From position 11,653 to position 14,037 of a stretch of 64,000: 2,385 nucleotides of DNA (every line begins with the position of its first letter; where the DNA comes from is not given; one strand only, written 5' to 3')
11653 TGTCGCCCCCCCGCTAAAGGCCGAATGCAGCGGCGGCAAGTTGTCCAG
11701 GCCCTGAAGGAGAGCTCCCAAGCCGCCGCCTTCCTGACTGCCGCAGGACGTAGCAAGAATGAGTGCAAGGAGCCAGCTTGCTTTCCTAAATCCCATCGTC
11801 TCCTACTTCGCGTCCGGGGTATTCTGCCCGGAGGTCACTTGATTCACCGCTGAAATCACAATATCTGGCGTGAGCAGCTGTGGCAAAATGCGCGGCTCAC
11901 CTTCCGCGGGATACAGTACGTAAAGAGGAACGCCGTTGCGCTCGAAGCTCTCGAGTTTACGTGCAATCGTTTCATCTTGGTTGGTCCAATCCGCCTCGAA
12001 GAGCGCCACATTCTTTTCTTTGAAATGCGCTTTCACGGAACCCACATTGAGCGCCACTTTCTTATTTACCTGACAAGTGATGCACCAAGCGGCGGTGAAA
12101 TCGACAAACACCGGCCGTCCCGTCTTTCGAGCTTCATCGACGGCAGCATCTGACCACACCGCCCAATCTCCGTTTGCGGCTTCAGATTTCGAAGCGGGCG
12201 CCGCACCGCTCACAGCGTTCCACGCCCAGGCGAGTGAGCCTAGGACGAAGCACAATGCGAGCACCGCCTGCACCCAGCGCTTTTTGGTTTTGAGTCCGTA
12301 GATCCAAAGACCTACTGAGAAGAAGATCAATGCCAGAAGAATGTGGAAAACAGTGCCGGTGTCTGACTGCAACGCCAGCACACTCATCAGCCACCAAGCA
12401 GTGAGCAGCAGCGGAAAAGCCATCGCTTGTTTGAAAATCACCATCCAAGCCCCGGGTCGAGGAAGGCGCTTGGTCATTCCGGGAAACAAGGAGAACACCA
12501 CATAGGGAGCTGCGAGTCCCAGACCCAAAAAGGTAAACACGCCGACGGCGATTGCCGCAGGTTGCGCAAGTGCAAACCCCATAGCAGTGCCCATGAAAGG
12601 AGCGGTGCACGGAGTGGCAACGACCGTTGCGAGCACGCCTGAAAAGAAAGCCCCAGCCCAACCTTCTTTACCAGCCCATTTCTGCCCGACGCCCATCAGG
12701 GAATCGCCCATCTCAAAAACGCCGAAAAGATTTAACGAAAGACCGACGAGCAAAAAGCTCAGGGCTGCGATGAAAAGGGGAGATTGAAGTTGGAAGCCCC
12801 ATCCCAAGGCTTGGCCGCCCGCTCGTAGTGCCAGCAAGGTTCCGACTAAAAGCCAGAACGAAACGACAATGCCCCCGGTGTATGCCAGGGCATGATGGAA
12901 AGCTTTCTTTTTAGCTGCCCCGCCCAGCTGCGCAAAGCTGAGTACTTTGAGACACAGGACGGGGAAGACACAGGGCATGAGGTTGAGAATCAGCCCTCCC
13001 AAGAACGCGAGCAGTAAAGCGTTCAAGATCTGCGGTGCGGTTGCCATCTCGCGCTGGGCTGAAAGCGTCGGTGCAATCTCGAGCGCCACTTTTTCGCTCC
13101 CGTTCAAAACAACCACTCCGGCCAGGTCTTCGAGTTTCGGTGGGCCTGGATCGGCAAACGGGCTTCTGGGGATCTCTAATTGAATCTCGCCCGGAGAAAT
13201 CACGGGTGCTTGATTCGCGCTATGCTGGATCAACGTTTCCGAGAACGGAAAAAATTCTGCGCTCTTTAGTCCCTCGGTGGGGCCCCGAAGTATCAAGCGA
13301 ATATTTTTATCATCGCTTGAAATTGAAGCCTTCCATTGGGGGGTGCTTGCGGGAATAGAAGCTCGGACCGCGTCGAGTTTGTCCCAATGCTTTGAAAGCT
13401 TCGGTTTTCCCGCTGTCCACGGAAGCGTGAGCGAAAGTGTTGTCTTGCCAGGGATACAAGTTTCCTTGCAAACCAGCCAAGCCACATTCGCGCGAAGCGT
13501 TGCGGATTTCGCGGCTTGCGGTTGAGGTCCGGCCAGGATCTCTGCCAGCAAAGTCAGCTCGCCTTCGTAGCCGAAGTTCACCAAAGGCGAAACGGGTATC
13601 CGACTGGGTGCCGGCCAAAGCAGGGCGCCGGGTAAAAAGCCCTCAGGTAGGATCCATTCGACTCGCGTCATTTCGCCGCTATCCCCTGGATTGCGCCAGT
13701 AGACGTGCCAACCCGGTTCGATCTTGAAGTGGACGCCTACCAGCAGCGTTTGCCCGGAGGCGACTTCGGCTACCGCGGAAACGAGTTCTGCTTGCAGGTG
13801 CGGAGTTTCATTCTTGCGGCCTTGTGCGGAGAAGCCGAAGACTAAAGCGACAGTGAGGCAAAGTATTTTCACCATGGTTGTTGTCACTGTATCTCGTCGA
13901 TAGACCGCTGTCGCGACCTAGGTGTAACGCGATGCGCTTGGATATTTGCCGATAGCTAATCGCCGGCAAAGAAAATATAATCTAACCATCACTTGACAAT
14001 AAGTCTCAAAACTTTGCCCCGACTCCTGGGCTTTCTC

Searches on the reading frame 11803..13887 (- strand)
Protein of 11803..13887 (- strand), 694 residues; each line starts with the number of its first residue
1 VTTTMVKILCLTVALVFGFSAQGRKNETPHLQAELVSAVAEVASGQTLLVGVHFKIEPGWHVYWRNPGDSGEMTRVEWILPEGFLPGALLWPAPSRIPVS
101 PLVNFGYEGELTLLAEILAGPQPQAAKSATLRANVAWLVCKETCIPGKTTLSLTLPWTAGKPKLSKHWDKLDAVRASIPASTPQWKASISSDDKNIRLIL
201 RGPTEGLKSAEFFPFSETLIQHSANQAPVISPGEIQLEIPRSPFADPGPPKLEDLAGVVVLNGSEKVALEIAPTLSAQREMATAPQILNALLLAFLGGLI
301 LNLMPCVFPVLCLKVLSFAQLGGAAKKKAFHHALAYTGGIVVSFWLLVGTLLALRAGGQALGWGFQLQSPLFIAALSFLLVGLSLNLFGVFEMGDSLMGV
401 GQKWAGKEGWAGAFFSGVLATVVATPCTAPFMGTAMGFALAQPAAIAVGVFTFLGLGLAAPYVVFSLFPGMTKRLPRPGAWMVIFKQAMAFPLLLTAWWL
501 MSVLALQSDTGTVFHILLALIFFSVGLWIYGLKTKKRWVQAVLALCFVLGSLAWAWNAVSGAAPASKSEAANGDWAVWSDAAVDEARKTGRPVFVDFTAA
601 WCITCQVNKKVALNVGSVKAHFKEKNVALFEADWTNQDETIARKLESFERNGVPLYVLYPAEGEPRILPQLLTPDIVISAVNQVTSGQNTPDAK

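Call 36: search_protein_families(library=pfam, proteins=[window:11803-13887:-], max_evalue=0.00001)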
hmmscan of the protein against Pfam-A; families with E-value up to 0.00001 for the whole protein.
window:11803-13887:- (694 aa): 4 families
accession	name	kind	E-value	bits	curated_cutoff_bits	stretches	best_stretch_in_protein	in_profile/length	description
PF13899.12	Thioredoxin_7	-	7.6e-22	77.7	27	1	574-661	1-83/83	Thioredoxin-like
PF11412.14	DsbD_N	-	1.4e-19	70.7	25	1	41-155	14-118/119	Thiol:disulfide interchange protein DsbD, N-terminal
PF02683.22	DsbD_TM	-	1.8e-18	67.1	27.1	1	291-502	4-216/219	Cytochrome C biogenesis protein transmembrane domain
PF13098.12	Thioredoxin_2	-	7.9e-06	26.6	27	0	586-662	1-85/104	Thioredoxin-like domain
